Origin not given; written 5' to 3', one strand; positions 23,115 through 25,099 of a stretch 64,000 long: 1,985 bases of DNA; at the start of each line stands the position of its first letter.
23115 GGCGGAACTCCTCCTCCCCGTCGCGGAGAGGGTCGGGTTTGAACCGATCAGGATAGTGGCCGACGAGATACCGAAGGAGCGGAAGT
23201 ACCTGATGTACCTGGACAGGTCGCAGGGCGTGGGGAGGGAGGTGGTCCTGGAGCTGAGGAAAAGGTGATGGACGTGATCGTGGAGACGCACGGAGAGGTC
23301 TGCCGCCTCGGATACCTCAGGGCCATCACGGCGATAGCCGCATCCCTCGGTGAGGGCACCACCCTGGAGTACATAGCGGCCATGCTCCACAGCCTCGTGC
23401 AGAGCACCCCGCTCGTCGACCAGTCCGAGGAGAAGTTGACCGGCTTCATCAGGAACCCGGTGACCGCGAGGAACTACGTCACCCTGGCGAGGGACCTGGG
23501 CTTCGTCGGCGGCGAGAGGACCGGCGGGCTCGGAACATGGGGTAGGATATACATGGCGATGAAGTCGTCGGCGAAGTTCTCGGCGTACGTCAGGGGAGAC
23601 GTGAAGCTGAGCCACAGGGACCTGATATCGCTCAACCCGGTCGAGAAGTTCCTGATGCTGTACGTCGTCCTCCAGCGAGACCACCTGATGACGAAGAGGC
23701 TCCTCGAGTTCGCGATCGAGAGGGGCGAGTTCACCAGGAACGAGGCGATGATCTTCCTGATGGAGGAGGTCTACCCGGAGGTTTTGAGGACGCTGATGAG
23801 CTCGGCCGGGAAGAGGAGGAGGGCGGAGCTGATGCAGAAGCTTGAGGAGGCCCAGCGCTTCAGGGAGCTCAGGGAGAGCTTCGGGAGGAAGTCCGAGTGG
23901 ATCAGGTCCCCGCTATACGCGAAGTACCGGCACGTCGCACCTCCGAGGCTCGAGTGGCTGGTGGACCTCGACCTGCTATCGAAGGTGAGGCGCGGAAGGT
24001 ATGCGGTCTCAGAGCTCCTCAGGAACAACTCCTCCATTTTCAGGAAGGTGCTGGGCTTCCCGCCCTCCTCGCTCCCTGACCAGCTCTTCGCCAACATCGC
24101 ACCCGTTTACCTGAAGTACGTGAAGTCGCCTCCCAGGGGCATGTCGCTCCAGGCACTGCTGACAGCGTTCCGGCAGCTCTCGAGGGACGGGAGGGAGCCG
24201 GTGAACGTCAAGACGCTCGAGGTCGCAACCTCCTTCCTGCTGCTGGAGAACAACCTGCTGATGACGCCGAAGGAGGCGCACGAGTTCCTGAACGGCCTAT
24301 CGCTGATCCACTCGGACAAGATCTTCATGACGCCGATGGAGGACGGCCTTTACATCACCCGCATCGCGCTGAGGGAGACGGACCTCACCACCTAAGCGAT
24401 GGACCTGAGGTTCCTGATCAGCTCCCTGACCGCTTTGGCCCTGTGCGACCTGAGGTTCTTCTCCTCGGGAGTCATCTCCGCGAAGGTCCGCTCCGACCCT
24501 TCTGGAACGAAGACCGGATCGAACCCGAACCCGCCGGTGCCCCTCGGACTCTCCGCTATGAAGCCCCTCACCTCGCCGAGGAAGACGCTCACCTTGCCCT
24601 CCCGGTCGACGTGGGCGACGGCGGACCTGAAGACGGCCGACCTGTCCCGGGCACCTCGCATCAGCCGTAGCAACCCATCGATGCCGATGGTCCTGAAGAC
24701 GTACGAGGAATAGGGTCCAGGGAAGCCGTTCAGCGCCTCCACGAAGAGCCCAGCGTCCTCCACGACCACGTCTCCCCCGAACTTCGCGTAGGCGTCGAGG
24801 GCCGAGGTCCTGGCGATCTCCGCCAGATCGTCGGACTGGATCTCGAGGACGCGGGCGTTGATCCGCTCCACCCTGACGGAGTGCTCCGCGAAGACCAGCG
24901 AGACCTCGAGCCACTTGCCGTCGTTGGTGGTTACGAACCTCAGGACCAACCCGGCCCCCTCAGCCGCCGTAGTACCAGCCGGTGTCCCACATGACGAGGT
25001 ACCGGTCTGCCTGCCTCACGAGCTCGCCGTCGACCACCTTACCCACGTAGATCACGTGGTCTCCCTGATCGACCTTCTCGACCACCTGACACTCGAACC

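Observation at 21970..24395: Orphan-looking DNA amino-methyltransferase translationally coupled (ATGA overlap) to an unannotatable 376-aa protein behind an AT-rich spacer: candidate restriction-modification or other defence pair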

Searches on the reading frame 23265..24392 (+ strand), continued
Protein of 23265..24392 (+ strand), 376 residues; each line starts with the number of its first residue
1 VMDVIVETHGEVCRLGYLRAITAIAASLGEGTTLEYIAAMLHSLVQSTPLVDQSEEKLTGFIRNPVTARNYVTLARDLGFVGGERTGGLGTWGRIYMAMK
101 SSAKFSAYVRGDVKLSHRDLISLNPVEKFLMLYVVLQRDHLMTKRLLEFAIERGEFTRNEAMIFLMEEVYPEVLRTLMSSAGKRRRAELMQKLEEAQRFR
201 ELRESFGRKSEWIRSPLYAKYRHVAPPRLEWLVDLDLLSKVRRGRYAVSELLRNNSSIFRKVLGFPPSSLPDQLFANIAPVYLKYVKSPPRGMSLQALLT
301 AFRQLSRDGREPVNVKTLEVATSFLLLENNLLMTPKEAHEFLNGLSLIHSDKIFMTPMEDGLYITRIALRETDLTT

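Call 58: search_protein_families(library=ncbifam, proteins=[P0193, P0189, P0199, L066:3395-4516:+, L066:4516-5346:+, P0165, L067:3337-4320:+, L067:5512-6678:-, P0172, P0171], max_evalue=0.05)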
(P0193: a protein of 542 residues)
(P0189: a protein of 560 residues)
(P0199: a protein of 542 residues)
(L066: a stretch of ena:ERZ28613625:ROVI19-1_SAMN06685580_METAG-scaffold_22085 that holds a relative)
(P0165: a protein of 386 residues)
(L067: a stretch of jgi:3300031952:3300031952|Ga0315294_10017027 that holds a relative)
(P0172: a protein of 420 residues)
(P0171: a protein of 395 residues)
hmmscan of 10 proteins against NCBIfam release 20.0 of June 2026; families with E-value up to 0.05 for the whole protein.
P0193 (542 aa): 0 families

P0189 (560 aa): 0 families

P0199 (542 aa): 1 family
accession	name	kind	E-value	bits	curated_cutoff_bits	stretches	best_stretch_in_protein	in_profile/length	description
NF053610.1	Sso10a_fam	subfamily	0.0031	17.5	60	0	395-420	38-63/64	Sso10a family chromatin protein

L066:3395-4516:+ (374 aa): 0 families

L066:4516-5346:+ (277 aa): 0 families

P0165 (386 aa): 0 families

L067:3337-4320:+ (328 aa): 0 families

L067:5512-6678:- (389 aa): 11 families
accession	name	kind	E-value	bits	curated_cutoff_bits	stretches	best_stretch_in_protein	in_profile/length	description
NF033438.1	BREX_BrxD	equivalog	4.3e-08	32.6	350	2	33-105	32-103/423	BREX system ATP-binding protein BrxD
NF005992.0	PRK08116.1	subfamily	0.00042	19.5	189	1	22-84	85-148/269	hypothetical protein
TIGR02928.1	TIGR02928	subfamily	0.00043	19.2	181.3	1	28-91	18-85/366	orc1/cdc6 family replication initiation protein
NF006505.0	PRK08939.1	equivalog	0.00056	19.3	228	1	29-86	135-192/306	primosomal protein DnaI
TIGR03420.1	DnaA_homol_Hda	equivalog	0.0015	18.1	194.8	1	27-84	17-72/226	DnaA regulatory inactivator Hda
NF001624.0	PRK00411.1-2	subfamily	0.0016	17.4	354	1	30-90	32-92/374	ORC1-type DNA replication protein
NF047389.1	ATPase_Sll1717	subfamily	0.016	14.3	75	1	52-246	31-214/454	P-loop ATPase, Sll1717 family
TIGR00635.1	ruvB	equivalog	0.024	13.7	299.05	1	23-77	2-57/305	Holliday junction branch migration DNA helicase RuvB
NF009880.0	PRK13341.1-1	equivalog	0.039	12.3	891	0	18-75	12-67/599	AAA family ATPase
TIGR00362.1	DnaA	equivalog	0.046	12.8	343.9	0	54-87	141-174/437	chromosomal replication initiator protein DnaA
NF000868.0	PRK00080.1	equivalog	0.046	12.6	282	0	23-76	23-77/330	Holliday junction branch migration DNA helicase RuvB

P0172 (420 aa): 0 families

P0171 (395 aa): 0 families

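Call 59: search_dna_similar(query=P0193, collection=plasmids, mode=protein, max_evalue=0.001, max_rows=15)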
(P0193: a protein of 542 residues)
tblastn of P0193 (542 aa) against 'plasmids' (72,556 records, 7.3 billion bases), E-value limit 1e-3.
No match.

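Call 61: find_related_loci(query=A1, collection=viral_contigs, flank=6000)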
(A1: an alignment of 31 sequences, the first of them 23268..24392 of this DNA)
Query A1 (375 aa) in viral_contigs; peptide patterns used: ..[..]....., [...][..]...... (x = any residue, [..] = any of these).
13 stretches matched a pattern, but none encodes a relative of the query by tblastn (E <= 1e-3).

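Call 76: predict_structure(alignment_id=A3)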
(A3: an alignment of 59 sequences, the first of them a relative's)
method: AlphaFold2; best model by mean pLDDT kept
length: 542 residues; sequences in the alignment: 59
mean_pLDDT: 92.9   pTM: 0.92
mean pLDDT of the five models: 92.9, 92.7, 92.3, 91.7, 91.3
residues with pLDDT >= 90: 447; 70-90: 79; 50-70: 16; < 50: 0
segments of 3 or more residues with pLDDT < 50: none
pLDDT, mean of each block of 10 residues (from residue 1): 87 93 93 96 90 69 91 95 91 87 97 96 90 72 96 95 96 92 90 87 97 96 98 96 95 97 98 97 97 88 95 97 97 94 93 90 93 89 78 96 96 98 96 94 97 91 92 97 95 98 97 95 92 95 95
secondary structure, 60 per line:
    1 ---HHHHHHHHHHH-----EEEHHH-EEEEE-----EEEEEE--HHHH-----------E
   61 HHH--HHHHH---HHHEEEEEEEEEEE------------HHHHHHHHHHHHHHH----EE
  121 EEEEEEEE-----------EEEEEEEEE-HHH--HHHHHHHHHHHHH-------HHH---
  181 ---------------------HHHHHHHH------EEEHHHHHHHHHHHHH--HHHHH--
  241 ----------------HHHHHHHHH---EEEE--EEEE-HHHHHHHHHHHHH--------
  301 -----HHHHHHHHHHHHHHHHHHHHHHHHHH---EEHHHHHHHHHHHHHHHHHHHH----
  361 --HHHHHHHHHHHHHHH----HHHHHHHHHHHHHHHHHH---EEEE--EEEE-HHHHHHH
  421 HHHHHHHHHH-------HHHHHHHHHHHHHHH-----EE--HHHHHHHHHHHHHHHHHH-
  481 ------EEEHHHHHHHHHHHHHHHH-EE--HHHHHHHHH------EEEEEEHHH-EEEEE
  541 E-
elements in order: H4-14 E20-22 E27-31 E37-42 H45-48 H66-70 E77-87 H100-114 E119-128 E140-148 H155-167 H202-209 E216-218 H219-231 H234-238 H257-265 E269-272 E275-278 H280-292 H306-331 H337-356 H363-377 H382-399 E403-406 E409-412 H414-430 H438-452 H462-479 E487-489 H490-505 H511-519 E526-531 E536-541

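Call 89: find_homologous_proteins(query=A3, max_evalue=0.00001)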
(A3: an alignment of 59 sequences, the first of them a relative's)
Query A3 (59 sequences) (542 aa, profile of the alignment): 127 proteins with E <= 0.00001 among 8000 candidates; the best 120 are listed.
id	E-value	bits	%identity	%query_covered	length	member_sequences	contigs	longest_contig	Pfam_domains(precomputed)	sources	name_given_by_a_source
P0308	7.3e-180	618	34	80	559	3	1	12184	-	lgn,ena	-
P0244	1.6e-179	617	38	67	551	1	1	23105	-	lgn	-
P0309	5.5e-178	612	37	75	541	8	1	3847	-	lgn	-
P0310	3.1e-177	609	41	84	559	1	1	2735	-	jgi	jgi:hypothetical protein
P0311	6.9e-177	608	38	99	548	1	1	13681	-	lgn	-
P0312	8.9e-176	604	35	99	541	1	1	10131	-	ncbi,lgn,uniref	ncbi:hypothetical protein EZS27_014957 [termite gut metagenome]|uniref:Uncharacterized protein n=1 T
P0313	2.7e-175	603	37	99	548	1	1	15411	-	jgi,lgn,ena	-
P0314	1.3e-174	600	37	89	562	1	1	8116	-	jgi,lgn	jgi:hypothetical protein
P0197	1.8e-174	600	37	67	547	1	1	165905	-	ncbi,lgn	ncbi:MAG: hypothetical protein WD357_02015 [Gracilimonas sp.]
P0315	5.4e-173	595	37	68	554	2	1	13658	-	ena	-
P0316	5.9e-173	595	41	84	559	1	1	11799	-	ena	-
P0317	8.1e-173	595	38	99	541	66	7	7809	-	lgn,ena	-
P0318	2.0e-172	593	37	88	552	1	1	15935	-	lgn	-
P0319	2.6e-172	593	38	67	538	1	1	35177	-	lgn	-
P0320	7.2e-172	591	38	83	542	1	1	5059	-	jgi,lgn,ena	-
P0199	5.6e-166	572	36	99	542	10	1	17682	-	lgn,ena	-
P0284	4.1e-163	563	30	99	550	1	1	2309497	-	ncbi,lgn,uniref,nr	ncbi:hypothetical protein [Rufibacter roseolus]|uniref:hypothetical protein n=1 Tax=Rufibacter roseo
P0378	1.0e-153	531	35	76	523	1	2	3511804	-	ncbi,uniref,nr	ncbi:hypothetical protein [Tenacibaculum singaporense]|uniref:Uncharacterized protein n=1 Tax=Tenaci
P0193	2.3e-148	514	100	100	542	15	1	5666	-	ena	-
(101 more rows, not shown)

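Call 90: find_encoding_contigs(protein=P0378, flank=9000, max_places=1)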
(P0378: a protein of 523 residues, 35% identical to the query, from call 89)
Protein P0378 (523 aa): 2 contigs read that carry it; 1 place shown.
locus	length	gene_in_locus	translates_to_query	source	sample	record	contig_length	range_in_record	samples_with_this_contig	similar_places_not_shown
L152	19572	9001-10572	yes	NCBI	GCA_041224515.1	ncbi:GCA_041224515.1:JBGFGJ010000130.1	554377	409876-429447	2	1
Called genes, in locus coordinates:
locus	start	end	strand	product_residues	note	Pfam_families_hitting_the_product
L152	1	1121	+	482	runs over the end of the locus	PF00589:Phage_integrase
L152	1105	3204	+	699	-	-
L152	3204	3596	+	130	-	-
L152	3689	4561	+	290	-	PF13182:DUF4007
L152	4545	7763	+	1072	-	-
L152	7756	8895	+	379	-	PF01507:PAPS_reduct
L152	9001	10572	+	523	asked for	-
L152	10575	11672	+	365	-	-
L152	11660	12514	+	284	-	-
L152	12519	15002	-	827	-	-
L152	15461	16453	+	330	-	PF15887:Peptidase_Mx (weak)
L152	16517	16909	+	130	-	PF20033:DUF6438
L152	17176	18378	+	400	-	PF07690:MFS_1, PF00083:Sugar_tr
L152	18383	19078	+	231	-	PF00849:PseudoU_synth_2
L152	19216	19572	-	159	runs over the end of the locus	PF12802:MarR_2 (faint), PF13404:HTH_AsnC-type, PF13412:HTH_24, PF01037:AsnC_trans_reg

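Call 91: find_encoding_contigs(protein=P0284, flank=9000, max_places=1)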
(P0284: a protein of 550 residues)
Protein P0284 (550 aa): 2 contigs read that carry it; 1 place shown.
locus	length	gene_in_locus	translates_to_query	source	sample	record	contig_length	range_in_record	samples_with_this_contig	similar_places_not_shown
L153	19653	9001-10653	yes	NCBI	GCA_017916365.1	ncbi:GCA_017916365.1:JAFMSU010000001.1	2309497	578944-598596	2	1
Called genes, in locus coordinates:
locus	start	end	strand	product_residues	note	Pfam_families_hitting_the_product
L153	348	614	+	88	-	-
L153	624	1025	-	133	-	PF07924:NuiA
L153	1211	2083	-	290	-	PF01223:Endonuclease_NS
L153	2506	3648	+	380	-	PF21751:DACNV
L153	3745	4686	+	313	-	PF13182:DUF4007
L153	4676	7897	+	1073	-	-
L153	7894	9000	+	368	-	PF01507:PAPS_reduct (weak)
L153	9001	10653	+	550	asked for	-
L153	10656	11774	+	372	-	-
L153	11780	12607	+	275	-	-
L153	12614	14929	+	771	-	PF03235:GmrSD_N, PF07510:GmrSD_C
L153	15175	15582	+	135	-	-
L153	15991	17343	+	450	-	PF12838:Fer4_7 (faint), PF13534:Fer4_17 (faint), PF12797:Fer4_2 (weak), PF13237:Fer4_10, PF14697:Fer4_21 (faint), PF00037:Fer4 (faint), PF13187:Fer4_9, PF13183:Fer4_8 (weak), +1 more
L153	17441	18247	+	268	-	PF02754:CCG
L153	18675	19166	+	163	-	-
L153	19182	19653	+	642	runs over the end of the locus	PF07719:TPR_2 (faint), PF13432:TPR_16 (weak), PF07676:PD40, PF13620:CarboxypepD_reg, PF00691:OmpA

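Call 102: search_solved_structures(query=A1, max_evalue=1)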
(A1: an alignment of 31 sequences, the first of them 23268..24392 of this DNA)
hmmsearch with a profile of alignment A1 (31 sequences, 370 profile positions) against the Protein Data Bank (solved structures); distinct sequences matched with E-value up to 1: 1.
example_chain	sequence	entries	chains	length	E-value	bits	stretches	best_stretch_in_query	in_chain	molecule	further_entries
6nud_A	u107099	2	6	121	0.038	16.4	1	230-304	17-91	CRISPR system Cms protein Csm2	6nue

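Call 103: search_protein_families(library=pfam, proteins=[L152:11660-12511:+, L153:11780-12604:+, L152:10575-11669:+, L153:10656-11771:+, L152:12522-15002:-], max_evalue=0.1)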
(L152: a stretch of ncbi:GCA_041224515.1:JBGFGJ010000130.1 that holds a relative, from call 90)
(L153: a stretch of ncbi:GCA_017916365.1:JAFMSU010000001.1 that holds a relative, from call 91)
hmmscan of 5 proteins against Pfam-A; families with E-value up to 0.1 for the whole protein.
L152:11660-12511:+ (284 aa): 1 family
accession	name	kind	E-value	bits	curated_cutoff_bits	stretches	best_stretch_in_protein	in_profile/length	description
PF09687.15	PRESAN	-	0.002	19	23.7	1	153-260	10-121/125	Plasmodium RESA N-terminal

L153:11780-12604:+ (275 aa): 1 family
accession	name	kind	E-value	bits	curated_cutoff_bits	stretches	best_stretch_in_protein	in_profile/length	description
PF14278.11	TetR_C_8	-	0.079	13.5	26.1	0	140-184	12-60/103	Transcriptional regulator C-terminal region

L152:10575-11669:+ (365 aa): 4 families
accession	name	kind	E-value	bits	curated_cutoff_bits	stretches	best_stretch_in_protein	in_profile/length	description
PF13401.12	AAA_22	-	0.0041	17.9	27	0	54-123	9-33/130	AAA domain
PF10923.14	BrxC_BrxD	-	0.013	14.9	22.2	0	189-276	225-314/414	BREX system ATP-binding protein BrxC/D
PF00004.35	AAA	-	0.043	14.7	21.2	0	201-252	57-110/131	ATPase family associated with various cellular activities (AAA)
PF19945.4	DUF6407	-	0.097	13.8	25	0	265-305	6-46/96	Family of unknown function (DUF6407)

L153:10656-11771:+ (372 aa): 4 families
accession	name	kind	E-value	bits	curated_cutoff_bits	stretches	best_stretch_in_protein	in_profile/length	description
PF13401.12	AAA_22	-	0.00071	20.3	27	1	54-116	9-61/130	AAA domain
PF10923.14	BrxC_BrxD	-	0.00098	18.6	22.2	0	192-293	224-327/414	BREX system ATP-binding protein BrxC/D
PF05621.17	TniB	-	0.0045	16.9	22.4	1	49-116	34-97/189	Bacterial TniB protein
PF00004.35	AAA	-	0.0054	17.6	21.2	0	202-261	49-111/131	ATPase family associated with various cellular activities (AAA)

L152:12522-15002:- (827 aa): 2 families
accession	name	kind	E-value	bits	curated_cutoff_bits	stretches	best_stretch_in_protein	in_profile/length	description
PF13589.12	HATPase_c_3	-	0.0045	17.5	25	1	61-187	6-85/137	Histidine kinase-, DNA gyrase B-, and HSP90-like ATPase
PF22486.2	MATH_2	-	0.012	16.3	32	1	107-168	4-63/136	MATH domain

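Call 109: search_solved_structures(query=L067:3337-4320:+, max_evalue=1)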
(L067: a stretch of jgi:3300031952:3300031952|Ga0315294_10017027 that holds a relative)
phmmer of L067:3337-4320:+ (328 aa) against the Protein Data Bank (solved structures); distinct sequences matched with E-value up to 1: 0.

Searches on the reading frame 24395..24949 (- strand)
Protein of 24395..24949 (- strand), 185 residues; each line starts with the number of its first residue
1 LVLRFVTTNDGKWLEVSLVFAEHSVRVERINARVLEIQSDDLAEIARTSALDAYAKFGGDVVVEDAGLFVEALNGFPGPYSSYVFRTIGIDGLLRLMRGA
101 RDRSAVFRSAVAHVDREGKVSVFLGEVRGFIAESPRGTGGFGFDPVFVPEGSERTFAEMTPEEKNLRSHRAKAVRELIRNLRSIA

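Call 4: search_protein_families(library=pfam, proteins=[window:24395-24949:-], max_evalue=0.1)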
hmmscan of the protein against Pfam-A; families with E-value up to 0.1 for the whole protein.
window:24395-24949:- (185 aa): 1 family
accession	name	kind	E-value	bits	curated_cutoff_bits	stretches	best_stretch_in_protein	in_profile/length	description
PF01725.21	Ham1p_like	-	2e-48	165.2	22.5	1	4-178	2-184/186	Ham1 family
